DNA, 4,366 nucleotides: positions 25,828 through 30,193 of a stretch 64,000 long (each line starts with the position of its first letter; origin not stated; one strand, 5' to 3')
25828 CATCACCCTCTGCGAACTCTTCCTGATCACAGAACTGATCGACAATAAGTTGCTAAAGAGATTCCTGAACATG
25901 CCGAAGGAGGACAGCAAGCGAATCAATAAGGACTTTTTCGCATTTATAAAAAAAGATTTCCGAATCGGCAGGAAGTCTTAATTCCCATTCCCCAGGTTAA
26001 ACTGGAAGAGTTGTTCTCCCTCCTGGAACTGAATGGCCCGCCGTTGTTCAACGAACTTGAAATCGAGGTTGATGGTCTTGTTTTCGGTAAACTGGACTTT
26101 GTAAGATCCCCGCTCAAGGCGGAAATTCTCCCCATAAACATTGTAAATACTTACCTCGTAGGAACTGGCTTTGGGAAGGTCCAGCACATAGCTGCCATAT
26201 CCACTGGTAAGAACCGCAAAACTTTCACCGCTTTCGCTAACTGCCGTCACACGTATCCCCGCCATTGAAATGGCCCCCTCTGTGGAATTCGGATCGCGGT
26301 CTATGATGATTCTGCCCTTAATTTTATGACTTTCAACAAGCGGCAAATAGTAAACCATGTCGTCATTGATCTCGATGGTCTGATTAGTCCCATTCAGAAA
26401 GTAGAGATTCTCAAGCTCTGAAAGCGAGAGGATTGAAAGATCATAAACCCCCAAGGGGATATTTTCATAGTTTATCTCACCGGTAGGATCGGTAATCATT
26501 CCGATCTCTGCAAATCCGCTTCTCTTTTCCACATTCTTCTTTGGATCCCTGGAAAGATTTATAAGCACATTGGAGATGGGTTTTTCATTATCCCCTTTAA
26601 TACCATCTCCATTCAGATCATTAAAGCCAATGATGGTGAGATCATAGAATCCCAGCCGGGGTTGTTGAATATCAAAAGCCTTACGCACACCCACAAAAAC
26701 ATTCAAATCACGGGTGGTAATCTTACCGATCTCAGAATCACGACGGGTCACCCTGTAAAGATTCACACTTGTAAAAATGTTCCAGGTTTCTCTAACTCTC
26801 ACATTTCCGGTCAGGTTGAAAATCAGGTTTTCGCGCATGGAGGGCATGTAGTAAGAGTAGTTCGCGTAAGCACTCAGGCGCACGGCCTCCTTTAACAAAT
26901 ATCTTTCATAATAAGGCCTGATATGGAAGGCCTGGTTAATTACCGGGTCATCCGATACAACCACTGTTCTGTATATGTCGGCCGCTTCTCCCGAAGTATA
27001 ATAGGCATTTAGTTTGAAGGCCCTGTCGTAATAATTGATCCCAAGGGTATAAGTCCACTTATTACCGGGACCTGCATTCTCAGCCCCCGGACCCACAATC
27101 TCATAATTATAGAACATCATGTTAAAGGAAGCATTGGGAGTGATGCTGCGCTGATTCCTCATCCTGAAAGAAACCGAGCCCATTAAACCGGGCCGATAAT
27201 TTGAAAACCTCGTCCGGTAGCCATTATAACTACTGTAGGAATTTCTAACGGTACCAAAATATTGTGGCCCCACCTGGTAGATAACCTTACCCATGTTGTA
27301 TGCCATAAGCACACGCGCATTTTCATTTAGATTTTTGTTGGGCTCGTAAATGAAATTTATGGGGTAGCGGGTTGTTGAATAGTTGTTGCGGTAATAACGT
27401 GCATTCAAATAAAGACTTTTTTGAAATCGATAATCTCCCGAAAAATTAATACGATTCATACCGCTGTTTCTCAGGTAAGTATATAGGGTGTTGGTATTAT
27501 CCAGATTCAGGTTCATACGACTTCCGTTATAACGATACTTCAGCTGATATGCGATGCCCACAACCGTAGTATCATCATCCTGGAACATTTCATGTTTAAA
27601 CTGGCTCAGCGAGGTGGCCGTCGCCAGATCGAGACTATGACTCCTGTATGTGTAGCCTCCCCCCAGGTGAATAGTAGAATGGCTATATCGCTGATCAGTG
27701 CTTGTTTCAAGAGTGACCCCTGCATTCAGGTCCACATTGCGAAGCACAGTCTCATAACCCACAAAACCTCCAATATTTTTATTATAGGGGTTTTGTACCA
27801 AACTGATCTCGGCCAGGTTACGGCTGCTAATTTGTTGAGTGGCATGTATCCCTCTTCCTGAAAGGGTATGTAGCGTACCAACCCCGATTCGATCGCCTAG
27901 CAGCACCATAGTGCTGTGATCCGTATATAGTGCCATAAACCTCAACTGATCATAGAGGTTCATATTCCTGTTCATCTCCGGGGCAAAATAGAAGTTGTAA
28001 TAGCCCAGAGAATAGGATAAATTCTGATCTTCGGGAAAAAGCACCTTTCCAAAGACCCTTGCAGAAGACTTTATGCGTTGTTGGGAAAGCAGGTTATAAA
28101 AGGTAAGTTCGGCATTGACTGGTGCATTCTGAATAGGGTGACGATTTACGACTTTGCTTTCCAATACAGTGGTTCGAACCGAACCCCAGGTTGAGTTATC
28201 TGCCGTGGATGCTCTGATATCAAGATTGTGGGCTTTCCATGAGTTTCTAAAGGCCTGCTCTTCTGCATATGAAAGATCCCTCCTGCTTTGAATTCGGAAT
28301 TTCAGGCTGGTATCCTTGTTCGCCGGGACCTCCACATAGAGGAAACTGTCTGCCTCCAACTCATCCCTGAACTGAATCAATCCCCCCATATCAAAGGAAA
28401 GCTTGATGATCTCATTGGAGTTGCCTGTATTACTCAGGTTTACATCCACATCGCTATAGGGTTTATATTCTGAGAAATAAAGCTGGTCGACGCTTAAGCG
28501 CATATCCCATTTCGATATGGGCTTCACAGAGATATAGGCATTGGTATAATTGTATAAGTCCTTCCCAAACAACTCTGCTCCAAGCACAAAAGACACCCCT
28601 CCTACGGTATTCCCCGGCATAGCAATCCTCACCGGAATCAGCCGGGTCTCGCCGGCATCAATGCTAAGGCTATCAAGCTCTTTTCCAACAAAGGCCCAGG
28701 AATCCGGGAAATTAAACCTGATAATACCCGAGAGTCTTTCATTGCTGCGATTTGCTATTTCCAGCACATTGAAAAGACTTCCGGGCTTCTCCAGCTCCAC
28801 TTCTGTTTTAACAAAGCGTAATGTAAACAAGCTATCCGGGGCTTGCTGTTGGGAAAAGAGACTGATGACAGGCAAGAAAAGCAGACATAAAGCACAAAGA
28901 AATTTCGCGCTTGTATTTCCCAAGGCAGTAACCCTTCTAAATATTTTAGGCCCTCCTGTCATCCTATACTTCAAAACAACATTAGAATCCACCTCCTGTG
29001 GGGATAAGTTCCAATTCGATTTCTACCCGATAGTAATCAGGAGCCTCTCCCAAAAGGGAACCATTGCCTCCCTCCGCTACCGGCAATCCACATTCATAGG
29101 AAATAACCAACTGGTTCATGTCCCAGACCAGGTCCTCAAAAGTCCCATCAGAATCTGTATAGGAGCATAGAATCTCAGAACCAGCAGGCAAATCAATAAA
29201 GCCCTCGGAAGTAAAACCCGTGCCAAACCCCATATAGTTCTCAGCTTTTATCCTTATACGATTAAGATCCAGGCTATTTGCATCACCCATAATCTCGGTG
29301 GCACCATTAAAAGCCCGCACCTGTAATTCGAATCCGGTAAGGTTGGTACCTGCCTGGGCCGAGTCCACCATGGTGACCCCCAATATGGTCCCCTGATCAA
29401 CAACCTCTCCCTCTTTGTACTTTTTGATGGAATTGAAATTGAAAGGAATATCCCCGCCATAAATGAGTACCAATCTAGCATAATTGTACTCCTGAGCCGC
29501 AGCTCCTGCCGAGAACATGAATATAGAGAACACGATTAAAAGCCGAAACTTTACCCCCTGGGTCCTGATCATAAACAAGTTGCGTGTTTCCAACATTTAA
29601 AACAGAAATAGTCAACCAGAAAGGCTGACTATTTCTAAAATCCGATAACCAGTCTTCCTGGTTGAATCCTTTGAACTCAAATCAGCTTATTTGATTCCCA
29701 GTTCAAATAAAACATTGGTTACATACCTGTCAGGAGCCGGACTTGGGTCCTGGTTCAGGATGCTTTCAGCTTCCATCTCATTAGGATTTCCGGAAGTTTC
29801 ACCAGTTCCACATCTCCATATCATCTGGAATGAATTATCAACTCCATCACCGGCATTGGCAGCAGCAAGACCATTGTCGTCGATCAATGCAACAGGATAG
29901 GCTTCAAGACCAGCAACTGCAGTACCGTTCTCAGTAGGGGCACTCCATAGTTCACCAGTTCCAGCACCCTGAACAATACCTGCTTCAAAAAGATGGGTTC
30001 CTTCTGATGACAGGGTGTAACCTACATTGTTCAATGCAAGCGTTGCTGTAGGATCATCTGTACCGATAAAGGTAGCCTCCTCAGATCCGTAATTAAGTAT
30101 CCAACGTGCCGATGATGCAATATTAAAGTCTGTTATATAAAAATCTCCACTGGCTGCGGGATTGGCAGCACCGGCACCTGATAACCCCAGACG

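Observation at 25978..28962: ~1000-aa outer-membrane protein with an unusual domain order (2 Ig-like, barrel-like core, Cna-B-like, CarboxypepD_reg-like)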

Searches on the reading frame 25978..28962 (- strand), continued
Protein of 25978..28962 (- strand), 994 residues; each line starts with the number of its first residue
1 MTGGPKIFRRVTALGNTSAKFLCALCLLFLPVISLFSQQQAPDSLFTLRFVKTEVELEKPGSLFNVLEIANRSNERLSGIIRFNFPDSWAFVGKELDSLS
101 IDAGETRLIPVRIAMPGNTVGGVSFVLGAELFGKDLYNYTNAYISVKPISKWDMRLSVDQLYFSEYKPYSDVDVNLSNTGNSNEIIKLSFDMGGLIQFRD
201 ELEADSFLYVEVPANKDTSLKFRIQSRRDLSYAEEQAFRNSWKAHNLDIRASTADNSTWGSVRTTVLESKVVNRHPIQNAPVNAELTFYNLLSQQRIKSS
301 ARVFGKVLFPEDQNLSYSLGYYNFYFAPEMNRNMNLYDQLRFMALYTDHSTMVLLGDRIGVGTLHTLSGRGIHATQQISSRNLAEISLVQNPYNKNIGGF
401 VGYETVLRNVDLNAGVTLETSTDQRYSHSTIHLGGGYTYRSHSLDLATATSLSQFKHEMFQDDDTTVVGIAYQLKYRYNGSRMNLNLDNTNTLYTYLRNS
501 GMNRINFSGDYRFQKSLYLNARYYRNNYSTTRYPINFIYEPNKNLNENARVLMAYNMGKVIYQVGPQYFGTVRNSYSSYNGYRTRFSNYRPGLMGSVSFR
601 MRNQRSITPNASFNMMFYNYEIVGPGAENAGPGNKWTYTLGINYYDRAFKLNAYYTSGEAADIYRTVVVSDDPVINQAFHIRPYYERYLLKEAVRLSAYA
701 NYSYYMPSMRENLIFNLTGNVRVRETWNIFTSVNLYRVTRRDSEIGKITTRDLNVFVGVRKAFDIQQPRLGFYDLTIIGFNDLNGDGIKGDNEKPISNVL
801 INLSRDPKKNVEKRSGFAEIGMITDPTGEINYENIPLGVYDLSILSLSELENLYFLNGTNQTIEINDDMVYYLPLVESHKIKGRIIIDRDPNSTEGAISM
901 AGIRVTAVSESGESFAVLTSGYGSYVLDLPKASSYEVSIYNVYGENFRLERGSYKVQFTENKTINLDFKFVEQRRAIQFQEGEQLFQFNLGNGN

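Call 70: find_encoding_contigs(protein=P0114, flank=8000, max_places=1)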
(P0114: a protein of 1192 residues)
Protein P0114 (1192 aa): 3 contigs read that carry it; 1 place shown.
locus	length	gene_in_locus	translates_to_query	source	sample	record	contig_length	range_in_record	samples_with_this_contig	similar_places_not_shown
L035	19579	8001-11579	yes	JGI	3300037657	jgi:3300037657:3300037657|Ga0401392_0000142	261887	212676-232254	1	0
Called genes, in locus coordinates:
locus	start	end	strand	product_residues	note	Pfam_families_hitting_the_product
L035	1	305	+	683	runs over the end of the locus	PF13589:HATPase_c_3, PF02518:HATPase_c, PF00183:HSP90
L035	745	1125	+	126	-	PF09345:SiaC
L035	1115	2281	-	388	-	PF19788:DUF6272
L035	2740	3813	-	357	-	-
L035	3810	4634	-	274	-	-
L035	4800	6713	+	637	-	PF07719:TPR_2 (faint), PF13176:TPR_7 (faint), PF13424:TPR_12 (weak), PF00515:TPR_1 (weak), PF13424:TPR_12, PF07228:SpoIIE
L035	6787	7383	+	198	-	-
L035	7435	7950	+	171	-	-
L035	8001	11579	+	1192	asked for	PF13620:CarboxypepD_reg (faint), PF00691:OmpA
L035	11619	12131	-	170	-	PF01661:Macro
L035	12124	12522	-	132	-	PF03330:DPBB_1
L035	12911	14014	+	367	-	PF00793:DAHP_synth_1, PF01817:CM_2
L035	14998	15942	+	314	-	PF01029:NusB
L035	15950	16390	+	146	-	PF07610:DUF1573, PF22544:HYDIN_VesB_CFA65-like_Ig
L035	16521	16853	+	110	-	PF02699:YajC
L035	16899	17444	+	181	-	-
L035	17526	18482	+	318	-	-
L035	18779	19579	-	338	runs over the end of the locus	-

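Call 71: find_encoding_contigs(protein=P0108, flank=8000, max_places=1)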
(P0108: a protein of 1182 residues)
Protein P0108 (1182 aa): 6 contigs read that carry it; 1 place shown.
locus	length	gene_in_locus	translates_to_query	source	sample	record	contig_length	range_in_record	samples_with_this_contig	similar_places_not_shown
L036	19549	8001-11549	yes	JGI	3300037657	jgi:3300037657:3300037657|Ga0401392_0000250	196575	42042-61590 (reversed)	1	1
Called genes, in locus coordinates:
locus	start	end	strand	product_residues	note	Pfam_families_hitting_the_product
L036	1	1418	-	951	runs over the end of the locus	-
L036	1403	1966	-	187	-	PF14512:TM1586_NiRdase (faint), PF00881:Nitroreductase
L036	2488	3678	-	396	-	-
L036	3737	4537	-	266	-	-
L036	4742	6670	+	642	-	PF00515:TPR_1 (faint), PF13181:TPR_8 (faint), PF13424:TPR_12 (weak), PF07228:SpoIIE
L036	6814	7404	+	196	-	-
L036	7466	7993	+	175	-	-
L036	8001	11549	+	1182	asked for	PF13620:CarboxypepD_reg (faint), PF00691:OmpA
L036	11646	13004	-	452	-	PF00561:Abhydrolase_1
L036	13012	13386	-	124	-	PF09345:SiaC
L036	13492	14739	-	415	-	PF16491:Peptidase_M48_N, PF01435:Peptidase_M48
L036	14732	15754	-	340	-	PF19867:DUF6340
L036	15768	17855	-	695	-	-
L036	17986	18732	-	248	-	PF00106:adh_short, PF08659:KR, PF13561:adh_short_C2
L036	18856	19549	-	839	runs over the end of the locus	PF13188:PAS_8 (faint), PF00512:HisKA, PF02518:HATPase_c, PF00072:Response_reg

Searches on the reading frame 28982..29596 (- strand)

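Call 3: search_protein_families(library=pfam, proteins=[window:28982-29596:-], max_evalue=1)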
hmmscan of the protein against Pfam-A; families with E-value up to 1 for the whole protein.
window:28982-29596:- (204 aa): 1 family
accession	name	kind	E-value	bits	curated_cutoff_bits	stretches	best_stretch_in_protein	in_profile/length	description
PF22984.1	RM6_Med14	-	0.093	13.3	27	1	35-49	8-22/69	Mediator of RNA polymerase II transcription subunit 14, RM6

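Call 4: search_protein_families(library=ncbifam, proteins=[window:28982-29596:-], max_evalue=1)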
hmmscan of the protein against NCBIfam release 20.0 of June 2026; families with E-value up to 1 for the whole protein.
window:28982-29596:- (204 aa): 0 families

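Call 14: search_protein_families(library=phrogs, proteins=[window:28982-29596:-], max_evalue=0.1)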
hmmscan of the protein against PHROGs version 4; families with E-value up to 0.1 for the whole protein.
window:28982-29596:- (204 aa): 0 families

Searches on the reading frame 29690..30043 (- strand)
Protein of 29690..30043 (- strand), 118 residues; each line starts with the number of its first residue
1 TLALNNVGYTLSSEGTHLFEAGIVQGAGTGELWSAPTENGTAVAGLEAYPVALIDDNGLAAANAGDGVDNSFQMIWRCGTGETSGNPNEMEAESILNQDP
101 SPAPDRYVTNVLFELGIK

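Call 99: search_solved_structures(query=window:29690-30043:-, max_evalue=10, show_alignments=3)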
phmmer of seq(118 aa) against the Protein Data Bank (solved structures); distinct sequences matched with E-value up to 10: 2.
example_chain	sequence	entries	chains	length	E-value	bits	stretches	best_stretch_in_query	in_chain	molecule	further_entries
3cc8_A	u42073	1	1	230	0.48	14.1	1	26-52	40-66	Putative methyltransferase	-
1w18_A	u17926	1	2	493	0.49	14.1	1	63-103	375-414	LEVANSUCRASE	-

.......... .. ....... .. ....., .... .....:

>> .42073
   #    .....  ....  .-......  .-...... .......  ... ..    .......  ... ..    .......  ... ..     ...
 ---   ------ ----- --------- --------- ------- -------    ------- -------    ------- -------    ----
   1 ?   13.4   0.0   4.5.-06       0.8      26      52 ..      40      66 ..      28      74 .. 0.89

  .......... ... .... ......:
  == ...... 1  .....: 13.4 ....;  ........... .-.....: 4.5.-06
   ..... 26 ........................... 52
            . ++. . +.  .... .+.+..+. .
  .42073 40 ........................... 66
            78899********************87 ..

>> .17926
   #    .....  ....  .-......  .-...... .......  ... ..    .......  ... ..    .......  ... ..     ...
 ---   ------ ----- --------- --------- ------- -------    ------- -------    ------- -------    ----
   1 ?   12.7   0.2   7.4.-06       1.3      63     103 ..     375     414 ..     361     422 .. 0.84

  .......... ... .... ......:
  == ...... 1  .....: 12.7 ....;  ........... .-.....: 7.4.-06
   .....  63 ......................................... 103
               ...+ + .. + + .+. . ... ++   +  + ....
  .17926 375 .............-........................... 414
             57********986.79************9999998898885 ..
